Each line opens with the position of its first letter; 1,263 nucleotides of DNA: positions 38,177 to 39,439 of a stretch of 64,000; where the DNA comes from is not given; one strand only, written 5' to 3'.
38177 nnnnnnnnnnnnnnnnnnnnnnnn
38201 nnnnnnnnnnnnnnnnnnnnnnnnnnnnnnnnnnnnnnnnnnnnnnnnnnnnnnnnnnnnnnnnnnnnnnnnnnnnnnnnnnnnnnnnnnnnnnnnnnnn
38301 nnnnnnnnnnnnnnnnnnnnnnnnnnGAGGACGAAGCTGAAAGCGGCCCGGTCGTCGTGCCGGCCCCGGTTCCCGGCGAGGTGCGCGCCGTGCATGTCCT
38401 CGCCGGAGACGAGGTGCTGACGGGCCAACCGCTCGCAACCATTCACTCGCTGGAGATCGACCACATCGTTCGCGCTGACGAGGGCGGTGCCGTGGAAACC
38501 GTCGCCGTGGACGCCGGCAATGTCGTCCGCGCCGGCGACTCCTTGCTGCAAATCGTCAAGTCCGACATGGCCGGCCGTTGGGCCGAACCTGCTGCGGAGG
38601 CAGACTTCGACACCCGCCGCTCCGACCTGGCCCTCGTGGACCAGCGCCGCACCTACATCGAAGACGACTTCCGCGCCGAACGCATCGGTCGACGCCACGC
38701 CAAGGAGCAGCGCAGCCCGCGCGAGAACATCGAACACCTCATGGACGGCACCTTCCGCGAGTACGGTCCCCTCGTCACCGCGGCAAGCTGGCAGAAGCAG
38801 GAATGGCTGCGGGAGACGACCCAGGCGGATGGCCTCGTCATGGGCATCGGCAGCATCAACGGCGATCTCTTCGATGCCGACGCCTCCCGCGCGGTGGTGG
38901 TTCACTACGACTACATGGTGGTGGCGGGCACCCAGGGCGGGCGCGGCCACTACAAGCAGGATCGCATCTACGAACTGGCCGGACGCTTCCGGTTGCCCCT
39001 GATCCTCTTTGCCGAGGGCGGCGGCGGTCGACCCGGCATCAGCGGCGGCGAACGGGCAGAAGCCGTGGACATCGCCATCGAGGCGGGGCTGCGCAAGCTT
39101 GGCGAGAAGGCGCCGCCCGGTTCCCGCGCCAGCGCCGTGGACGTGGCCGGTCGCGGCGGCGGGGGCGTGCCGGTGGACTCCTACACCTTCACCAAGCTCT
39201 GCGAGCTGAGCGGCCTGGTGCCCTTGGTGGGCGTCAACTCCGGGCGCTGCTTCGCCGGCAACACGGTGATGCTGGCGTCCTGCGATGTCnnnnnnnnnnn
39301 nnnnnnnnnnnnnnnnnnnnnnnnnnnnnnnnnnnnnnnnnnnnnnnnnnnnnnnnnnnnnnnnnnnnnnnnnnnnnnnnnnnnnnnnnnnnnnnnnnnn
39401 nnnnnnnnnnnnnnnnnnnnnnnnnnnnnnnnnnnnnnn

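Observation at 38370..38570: Paralogue-1 biotinyl domain has lost the biotin-acceptor lysine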

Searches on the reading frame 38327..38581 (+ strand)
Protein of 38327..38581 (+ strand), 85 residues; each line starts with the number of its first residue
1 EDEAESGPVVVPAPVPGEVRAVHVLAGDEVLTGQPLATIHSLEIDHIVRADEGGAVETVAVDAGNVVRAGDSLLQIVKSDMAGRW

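Call 51: predict_structure(alignment_id=A2)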
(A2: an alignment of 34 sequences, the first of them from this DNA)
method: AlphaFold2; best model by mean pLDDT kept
length: 85 residues; sequences in the alignment: 34
mean_pLDDT: 86.7   pTM: 0.72
mean pLDDT of the five models: 86.7, 84.4, 84.4, 83.4, 82.4
residues with pLDDT >= 90: 62; 70-90: 12; 50-70: 6; < 50: 5
segments of 3 or more residues with pLDDT < 50: 1-5
pLDDT, mean of each block of 10 residues (from residue 1): 60 94 92 93 93 90 94 87 67
secondary structure, 60 per line:
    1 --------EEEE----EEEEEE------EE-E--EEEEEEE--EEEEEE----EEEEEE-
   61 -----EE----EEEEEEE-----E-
elements in order: E9-12 E17-22 E35-41 E44-49 E54-59 E72-78

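Call 54: fold_search(model_id=the predicted structure, library=pdb)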
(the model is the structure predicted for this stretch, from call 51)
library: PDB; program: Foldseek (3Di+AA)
matches with E <= 10: 740; with E <= 0.001: 119
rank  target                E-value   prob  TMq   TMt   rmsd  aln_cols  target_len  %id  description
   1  5gu8                  1.8e-07  1.00  0.76  0.90   0.9        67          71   33  Structure of biotin carboxyl carrier protein from pyrococcus horikoshi OT3 (delta N79) wild type (released 2017-08-30)
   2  2evb                  3.3e-07  1.00  0.78  0.89   1.1        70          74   31  Structure of Biotin Carboxyl Carrier Protein (74Val start) from Pyrococcus horikoshi OT3 Ligand Free Form I (released 2006-05-01)
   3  7wtb_A                3.3e-07  1.00  0.76  0.06   4.1        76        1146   28  Cryo-EM structure of human pyruvate carboxylase with acetyl-CoA (released 2022-11-09)
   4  3hb9_B                3.9e-07  1.00  0.78  0.07   2.4        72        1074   30  Crystal Structure of S. aureus Pyruvate Carboxylase A610T Mutant (released 2009-06-30)
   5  5gua                  5.0e-07  1.00  0.79  0.94   0.8        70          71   31  Structure of biotin carboxyl carrier protein from pyrococcus horikoshi OT3 (delta N79) A138Y mutant (released 2017-08-30)
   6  6ybq_K                6.0e-07  1.00  0.78  0.33   3.0        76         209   28  Engineered glycolyl-CoA carboxylase (quintuple mutant) with bound CoA (released 2020-10-28)
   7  6ybq_H                6.0e-07  1.00  0.77  0.32   3.1        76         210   28  Engineered glycolyl-CoA carboxylase (quintuple mutant) with bound CoA (released 2020-10-28)
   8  3bg5_B                6.4e-07  1.00  0.78  0.07   2.4        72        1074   30  Crystal Structure of Staphylococcus Aureus Pyruvate Carboxylase (released 2008-02-26)
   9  4hnv_B                6.4e-07  1.00  0.78  0.07   3.5        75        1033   29  Crystal structure of R54E mutant of S. aureus Pyruvate carboxylase (released 2013-01-16)
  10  9yx0_A                6.4e-07  1.00  0.78  0.12   1.8        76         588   32  Structure of the 3-methylcrotonyl-coenzyme A carboxylase from Mycobacterium smegmatis (released 2025-11-26)
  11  6ybq_I                8.7e-07  1.00  0.78  0.33   3.0        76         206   28  Engineered glycolyl-CoA carboxylase (quintuple mutant) with bound CoA (released 2020-10-28)
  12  8pn7_G                1.0e-06  1.00  0.78  0.32   3.3        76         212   25  Engineered glycolyl-CoA carboxylase (G20R variant) with bound CoA (released 2023-11-29)
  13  7wta_A                1.2e-06  1.00  0.75  0.10   0.9        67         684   31  Cryo-EM structure of human pyruvate carboxylase in apo state (released 2022-11-09)
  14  2ejm_MODEL_1_A        1.3e-06  1.00  0.80  0.69   5.3        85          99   21  Solution structure of RUH-072, an apo-biotnyl domain form human acetyl coenzyme A carboxylase (released 2007-09-25)
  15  8j7o_A                1.4e-06  1.00  0.78  0.10   4.0        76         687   28  Human pyruvate carboxylase in BCCP-CTS state without BC (released 2024-05-08)
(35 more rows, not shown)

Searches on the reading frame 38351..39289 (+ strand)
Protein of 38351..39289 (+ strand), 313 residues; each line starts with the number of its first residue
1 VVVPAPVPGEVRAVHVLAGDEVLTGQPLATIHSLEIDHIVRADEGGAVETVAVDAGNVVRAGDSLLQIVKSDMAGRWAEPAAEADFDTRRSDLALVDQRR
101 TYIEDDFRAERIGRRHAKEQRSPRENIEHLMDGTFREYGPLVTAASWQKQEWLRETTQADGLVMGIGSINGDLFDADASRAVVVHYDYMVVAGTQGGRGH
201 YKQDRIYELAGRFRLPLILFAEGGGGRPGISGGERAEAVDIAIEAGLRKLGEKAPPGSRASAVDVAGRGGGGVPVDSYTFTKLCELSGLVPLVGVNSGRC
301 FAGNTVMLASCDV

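Call 26: find_related_loci(query=A1, collection=genome_contigs, flank=7000)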
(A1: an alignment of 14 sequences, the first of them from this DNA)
Query A1 (313 aa) in genome_contigs; peptide patterns used: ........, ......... (x = any residue, [..] = any of these).
600 stretches matched a pattern (row limit reached: there are more); 545 encode a relative of the query (tblastn E <= 1e-3); the best 80 are kept; 80 distinct loci.
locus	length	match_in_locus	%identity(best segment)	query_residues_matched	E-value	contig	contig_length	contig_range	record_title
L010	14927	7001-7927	78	5-313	2e-152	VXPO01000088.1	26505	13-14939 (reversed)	MAG: Gammaproteobacteria bacterium isolate SB0662_bin_58 NODE_1753_length_26505_cov_51.236635, whole genome shotgun sequ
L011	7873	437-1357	63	1-313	1e-120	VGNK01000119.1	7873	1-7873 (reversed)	MAG: Chloroflexi bacterium isolate K_Offshore_120m_m2_037 K_Offshore_120m_m2_037_Ga0194131_10016341, whole genome shotgu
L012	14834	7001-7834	42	5-313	4e-68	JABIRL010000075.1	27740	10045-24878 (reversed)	MAG: Rhodospirillaceae bacterium isolate SI072_bin164 k141_1375012, whole genome shotgun sequence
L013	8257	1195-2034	41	1-313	3e-68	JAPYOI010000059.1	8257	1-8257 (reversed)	MAG: Candidatus Poriferisodalis multihospitum isolate m_rhlh10 Seq59, whole genome shotgun sequence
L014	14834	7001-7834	42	3-313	2e-67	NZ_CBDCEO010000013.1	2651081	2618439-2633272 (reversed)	MAG: Candidatus Poriferisodalis sp. isolate aea9684f-d56c-4337-aaed-9a8a14d8382b contig_13, whole genome shotgun sequenc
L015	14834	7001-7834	41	3-313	3e-67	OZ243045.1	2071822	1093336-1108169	MAG: Candidatus Poriferisodalaceae bacterium isolate bff40eb8-2553-4854-947b-6f03d7fbc5a4 genome assembly, chromosome: 1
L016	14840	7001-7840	42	1-313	2e-66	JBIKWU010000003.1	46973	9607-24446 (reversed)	MAG: Burkholderiaceae bacterium isolate ME2015-09-16_3300042289_group6_bin174 Rohwer_bin2085_scaffold_367_c1, whole geno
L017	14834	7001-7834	42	3-313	6e-66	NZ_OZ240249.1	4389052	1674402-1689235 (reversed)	MAG: Candidatus Poriferisodalis sp. isolate 28e7fe26-1565-4c76-bd7c-ff92479b411d chromosome 1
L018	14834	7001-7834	40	3-313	6e-66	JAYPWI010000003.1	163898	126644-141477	MAG: Acidimicrobiales bacterium isolate 139588_S189_metabat_bins_2.tsv.069 NODE_47_length_163898_cov_6.359606, whole gen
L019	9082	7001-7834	39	3-313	6e-66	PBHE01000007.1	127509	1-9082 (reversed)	MAG: Acidimicrobiaceae bacterium isolate SP304 88489, whole genome shotgun sequence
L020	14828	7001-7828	44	5-313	8e-65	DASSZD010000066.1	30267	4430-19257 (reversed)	MAG TPA_asm: Acidimicrobiales bacterium isolate SMAG_U698 k141_122536, whole genome shotgun sequence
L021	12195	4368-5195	42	5-313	2e-64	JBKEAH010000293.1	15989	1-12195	MAG: Desertimonas sp. isolate VLC_103 k121_17565910, whole genome shotgun sequence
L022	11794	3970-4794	40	2-313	4e-64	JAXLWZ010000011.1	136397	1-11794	MAG: Dehalococcoidia bacterium isolate STL-CHL36 C4.140.fa-11, whole genome shotgun sequence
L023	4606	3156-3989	39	3-313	2e-63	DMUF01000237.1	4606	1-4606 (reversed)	MAG TPA_asm: Gammaproteobacteria bacterium isolate UBA9545 contig_52927, whole genome shotgun sequence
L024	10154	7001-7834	39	3-313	3e-63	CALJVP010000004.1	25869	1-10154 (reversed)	MAG: uncultured SAR86 cluster bacterium isolate FRAM_RAS_EGC1617_bin22 genome assembly, contig: FRAM_EGC1617_bin22-4, wh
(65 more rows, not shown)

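Call 70: find_related_loci(query=A1, collection=metagenome_contigs, flank=6500)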
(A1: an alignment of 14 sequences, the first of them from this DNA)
Query A1 (313 aa) in metagenome_contigs; peptide patterns used: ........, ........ (x = any residue, [..] = any of these).
600 stretches matched a pattern (row limit reached: there are more); 455 encode a relative of the query (tblastn E <= 1e-3); the best 80 are kept; 80 distinct loci.
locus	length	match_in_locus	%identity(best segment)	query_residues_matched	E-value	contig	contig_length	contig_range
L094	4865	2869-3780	69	1-313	5e-133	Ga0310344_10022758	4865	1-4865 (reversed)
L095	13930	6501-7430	69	3-313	2e-129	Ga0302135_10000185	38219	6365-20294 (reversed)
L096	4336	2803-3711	64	1-313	3e-127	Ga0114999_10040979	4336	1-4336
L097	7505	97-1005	64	1-313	6e-125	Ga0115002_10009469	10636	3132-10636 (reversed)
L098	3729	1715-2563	70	19-313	4e-125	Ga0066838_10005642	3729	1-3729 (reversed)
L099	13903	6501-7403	62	1-313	2e-121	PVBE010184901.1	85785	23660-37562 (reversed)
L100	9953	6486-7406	63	1-313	7e-121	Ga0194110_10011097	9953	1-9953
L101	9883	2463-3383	63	1-313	7e-121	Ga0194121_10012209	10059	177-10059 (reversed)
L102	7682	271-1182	66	1-313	4e-120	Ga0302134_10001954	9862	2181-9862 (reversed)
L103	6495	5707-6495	73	1-263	1e-114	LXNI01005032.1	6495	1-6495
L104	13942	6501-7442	56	1-313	2e-95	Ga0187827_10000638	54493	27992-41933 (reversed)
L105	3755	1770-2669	53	3-313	2e-93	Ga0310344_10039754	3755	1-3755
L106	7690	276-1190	53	3-313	1e-90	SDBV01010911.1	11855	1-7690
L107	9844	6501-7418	51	1-313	1e-90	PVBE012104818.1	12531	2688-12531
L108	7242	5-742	61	62-313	4e-82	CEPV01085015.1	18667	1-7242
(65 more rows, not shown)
